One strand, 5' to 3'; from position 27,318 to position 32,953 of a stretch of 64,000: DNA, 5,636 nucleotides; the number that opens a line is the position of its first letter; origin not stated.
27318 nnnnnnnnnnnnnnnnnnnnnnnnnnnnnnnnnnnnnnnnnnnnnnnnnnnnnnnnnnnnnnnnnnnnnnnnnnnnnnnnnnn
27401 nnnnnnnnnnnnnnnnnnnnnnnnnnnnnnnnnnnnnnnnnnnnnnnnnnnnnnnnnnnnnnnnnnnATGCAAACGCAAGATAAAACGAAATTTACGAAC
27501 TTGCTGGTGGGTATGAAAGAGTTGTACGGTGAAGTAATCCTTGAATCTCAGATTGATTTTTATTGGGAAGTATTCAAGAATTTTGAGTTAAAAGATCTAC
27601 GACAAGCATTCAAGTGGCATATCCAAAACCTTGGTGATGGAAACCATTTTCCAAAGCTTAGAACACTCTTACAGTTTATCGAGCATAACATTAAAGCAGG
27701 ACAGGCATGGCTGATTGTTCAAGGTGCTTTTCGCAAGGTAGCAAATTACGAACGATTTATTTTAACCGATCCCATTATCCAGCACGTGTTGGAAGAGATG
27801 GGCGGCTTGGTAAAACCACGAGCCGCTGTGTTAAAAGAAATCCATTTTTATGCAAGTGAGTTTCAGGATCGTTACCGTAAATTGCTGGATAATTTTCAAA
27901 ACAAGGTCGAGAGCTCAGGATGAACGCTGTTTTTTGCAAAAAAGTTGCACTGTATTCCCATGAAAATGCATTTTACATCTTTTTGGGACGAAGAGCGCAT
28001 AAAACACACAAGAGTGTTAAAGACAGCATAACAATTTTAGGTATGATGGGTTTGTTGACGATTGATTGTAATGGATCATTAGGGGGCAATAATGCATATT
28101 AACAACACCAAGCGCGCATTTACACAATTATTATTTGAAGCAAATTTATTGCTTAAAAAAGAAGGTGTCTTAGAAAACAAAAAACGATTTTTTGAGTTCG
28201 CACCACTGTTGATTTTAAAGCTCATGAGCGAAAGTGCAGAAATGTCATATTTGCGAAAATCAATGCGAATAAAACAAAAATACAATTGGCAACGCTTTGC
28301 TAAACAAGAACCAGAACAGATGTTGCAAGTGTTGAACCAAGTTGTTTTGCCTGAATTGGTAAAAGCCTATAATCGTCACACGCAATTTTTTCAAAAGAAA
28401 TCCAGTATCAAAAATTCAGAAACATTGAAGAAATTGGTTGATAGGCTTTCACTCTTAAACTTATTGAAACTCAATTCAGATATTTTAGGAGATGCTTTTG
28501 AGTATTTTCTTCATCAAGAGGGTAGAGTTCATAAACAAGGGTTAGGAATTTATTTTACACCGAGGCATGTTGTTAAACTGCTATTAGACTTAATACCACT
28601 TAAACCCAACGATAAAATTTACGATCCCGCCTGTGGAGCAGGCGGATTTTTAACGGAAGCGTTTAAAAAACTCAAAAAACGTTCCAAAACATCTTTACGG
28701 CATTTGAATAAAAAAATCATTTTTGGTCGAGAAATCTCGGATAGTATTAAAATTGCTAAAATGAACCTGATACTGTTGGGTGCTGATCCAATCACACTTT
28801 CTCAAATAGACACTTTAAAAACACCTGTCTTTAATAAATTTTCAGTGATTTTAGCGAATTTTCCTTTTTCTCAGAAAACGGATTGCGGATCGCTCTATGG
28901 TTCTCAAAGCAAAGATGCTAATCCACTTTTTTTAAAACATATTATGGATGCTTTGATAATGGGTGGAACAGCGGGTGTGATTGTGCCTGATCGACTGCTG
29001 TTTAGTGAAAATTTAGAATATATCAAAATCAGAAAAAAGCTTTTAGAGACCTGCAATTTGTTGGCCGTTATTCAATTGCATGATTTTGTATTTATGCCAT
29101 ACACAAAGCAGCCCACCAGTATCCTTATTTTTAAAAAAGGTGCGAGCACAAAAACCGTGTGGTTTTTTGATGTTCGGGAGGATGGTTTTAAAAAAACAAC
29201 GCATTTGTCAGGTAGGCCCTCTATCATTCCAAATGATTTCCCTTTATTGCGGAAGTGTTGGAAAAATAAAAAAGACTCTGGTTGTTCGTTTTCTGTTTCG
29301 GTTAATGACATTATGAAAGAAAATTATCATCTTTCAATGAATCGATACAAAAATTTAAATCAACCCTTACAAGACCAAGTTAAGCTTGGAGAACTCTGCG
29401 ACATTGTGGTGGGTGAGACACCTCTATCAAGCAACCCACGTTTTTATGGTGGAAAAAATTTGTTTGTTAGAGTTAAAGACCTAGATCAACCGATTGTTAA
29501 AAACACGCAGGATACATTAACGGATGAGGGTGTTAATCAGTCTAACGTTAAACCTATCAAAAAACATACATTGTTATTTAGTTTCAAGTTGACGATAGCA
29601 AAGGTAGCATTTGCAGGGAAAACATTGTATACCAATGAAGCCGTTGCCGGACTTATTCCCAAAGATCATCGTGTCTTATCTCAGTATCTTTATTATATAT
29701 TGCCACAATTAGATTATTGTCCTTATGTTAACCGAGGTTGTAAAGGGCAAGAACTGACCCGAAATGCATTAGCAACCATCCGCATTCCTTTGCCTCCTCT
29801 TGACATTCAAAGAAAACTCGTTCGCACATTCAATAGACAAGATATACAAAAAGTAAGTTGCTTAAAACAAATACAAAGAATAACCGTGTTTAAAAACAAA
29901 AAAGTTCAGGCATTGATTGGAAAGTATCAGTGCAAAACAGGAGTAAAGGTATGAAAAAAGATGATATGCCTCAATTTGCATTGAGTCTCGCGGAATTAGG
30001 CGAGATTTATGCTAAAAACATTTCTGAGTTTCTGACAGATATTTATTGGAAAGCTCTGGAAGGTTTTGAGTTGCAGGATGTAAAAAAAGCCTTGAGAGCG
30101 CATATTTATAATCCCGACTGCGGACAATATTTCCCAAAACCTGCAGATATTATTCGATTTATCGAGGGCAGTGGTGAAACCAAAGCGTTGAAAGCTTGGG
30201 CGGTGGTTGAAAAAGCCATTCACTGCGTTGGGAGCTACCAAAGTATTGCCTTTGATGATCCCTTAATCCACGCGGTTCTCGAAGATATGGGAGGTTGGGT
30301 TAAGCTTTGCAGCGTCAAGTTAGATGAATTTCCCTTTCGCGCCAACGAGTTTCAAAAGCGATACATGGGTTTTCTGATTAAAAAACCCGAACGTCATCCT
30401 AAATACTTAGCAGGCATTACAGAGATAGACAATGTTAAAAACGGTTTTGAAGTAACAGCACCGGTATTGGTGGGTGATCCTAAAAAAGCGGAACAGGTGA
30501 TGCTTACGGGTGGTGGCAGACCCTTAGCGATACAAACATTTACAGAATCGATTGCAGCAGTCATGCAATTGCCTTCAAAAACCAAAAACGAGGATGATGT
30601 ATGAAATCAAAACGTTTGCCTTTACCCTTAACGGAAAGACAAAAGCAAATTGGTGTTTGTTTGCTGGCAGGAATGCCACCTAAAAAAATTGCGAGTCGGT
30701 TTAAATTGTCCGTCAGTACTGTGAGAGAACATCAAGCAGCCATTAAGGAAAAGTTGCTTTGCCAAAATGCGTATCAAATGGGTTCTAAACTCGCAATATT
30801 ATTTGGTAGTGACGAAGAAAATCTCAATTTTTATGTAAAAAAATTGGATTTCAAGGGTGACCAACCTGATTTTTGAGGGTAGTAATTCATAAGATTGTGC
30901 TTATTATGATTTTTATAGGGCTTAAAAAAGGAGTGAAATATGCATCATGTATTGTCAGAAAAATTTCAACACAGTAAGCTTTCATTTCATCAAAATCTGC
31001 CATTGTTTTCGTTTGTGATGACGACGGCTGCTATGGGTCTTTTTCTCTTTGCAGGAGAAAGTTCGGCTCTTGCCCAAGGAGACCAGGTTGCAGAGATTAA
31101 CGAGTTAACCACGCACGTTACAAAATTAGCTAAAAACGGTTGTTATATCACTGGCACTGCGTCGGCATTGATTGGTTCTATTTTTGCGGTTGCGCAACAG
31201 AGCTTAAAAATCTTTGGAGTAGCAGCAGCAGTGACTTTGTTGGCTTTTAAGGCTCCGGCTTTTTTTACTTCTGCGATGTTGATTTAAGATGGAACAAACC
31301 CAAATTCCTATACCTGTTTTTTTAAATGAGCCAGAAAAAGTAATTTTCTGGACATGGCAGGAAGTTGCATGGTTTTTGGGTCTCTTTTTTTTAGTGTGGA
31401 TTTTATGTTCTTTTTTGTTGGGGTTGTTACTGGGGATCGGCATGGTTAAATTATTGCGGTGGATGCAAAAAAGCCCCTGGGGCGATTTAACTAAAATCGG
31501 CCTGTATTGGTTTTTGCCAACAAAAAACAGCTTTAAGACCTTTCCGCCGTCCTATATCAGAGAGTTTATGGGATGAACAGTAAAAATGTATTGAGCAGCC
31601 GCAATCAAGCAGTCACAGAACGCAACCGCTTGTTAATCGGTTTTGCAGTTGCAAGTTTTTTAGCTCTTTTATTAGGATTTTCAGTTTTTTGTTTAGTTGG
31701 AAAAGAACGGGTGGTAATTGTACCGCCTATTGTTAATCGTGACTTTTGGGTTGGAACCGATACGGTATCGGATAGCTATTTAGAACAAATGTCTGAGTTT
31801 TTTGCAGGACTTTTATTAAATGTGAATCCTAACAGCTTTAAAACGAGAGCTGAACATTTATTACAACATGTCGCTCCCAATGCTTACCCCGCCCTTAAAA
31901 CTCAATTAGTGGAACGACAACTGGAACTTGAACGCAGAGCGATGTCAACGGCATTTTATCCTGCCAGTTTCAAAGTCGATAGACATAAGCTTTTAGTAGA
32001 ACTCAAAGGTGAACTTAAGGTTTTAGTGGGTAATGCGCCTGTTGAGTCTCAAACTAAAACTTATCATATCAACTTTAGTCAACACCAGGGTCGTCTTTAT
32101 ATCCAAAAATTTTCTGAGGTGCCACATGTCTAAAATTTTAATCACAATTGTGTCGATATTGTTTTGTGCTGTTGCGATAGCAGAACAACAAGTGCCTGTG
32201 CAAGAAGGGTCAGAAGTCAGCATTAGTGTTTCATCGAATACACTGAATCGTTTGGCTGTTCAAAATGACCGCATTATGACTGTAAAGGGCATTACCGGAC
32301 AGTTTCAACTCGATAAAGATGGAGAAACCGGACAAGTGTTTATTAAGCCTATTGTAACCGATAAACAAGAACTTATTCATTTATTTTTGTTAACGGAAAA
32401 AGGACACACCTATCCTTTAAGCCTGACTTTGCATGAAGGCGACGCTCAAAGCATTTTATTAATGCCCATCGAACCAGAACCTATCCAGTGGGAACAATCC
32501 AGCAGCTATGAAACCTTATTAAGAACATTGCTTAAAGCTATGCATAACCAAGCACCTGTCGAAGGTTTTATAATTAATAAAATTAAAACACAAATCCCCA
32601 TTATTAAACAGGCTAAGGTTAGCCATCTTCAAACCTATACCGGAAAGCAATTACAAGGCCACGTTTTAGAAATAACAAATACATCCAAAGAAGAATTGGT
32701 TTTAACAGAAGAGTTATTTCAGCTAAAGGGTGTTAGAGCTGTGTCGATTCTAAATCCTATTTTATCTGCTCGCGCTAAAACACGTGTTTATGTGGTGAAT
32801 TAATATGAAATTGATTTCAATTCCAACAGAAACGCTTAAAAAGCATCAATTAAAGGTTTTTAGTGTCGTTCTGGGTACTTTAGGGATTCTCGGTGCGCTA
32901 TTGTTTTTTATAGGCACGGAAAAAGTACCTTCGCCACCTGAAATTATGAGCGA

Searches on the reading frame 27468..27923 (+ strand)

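Call 9: search_protein_families(library=pfam, proteins=[window:27468-27923:+], max_evalue=0.001)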
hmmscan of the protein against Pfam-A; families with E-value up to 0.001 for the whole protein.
window:27468-27923:+ (151 aa): 1 family
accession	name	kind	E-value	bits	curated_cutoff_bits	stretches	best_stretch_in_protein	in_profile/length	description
PF20081.4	DUF6475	-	1e-05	26.3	28.5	1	100-140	4-44/90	Domain of unknown function (DUF6475)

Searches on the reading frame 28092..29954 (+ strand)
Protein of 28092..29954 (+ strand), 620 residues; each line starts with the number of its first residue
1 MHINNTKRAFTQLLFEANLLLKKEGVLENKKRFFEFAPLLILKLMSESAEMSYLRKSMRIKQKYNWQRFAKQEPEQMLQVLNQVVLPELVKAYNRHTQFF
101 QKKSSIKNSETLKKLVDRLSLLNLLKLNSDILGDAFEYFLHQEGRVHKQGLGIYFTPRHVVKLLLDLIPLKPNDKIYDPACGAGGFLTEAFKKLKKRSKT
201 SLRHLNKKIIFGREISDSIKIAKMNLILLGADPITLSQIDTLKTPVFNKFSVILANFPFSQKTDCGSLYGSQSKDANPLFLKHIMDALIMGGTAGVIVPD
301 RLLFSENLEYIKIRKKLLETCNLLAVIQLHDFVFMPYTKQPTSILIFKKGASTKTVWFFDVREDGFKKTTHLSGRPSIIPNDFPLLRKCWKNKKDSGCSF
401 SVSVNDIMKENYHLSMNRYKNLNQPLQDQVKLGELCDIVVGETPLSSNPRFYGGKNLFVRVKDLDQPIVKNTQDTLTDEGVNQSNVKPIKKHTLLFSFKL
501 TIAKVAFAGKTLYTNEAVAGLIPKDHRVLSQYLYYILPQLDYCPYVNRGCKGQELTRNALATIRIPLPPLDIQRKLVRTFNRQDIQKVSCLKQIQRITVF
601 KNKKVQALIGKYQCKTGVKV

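Call 9: search_protein_families(library=pfam, proteins=[window:28092-29954:+], max_evalue=0.001)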
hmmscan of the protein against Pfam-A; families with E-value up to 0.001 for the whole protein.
window:28092-29954:+ (620 aa): 5 families
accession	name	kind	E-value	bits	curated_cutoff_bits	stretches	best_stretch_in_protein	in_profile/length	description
PF02384.22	N6_Mtase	-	1.3e-54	186.1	20.4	1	129-422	3-305/311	N-6 DNA Methylase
PF01420.25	Methylase_S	-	1.3e-18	68.3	22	1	430-589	7-157/168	Type I restriction modification DNA specificity domain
PF07669.17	Eco57I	-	2.2e-05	25.1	25.3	1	237-331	69-168/171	Eco57I restriction-modification methylase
PF01170.24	UPF0020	-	2.5e-05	24.5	22.3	1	164-264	20-136/197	RMKL-like, methyltransferase domain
PF20473.4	MmeI_Mtase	-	3.6e-05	23.5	27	1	175-208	22-55/259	MmeI, DNA-methyltransferase domain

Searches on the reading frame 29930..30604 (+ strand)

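Call 10: search_protein_families(library=pfam, proteins=[window:29930-30604:+], max_evalue=0.001)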
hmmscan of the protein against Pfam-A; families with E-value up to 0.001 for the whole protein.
window:29930-30604:+ (224 aa): 1 family
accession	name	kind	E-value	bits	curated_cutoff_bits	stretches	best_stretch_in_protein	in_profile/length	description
PF20081.4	DUF6475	-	1.2e-31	109.4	28.5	1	106-193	1-89/90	Domain of unknown function (DUF6475)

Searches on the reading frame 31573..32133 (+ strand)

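Call 10: search_protein_families(library=pfam, proteins=[window:31573-32133:+], max_evalue=0.001)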
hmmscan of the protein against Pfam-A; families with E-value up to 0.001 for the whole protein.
window:31573-32133:+ (186 aa): 1 family
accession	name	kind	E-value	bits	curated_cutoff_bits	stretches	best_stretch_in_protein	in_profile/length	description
PF05309.16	TraE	-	5.8e-47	159.9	24.8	1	1-182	1-182/182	TraE protein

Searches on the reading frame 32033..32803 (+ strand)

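Call 10: search_protein_families(library=pfam, proteins=[window:32033-32803:+], max_evalue=0.001)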
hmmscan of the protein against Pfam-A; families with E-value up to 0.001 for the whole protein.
window:32033-32803:+ (256 aa): 2 families
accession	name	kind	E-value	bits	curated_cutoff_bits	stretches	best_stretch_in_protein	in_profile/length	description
PF23536.1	TraK_C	-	6.5e-18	65.3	28.5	1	154-255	5-109/110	TraK C-terminal domain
PF06586.17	TraK_N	-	1e-16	61.5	24.8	1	56-144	2-92/100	TraK N-terminal domain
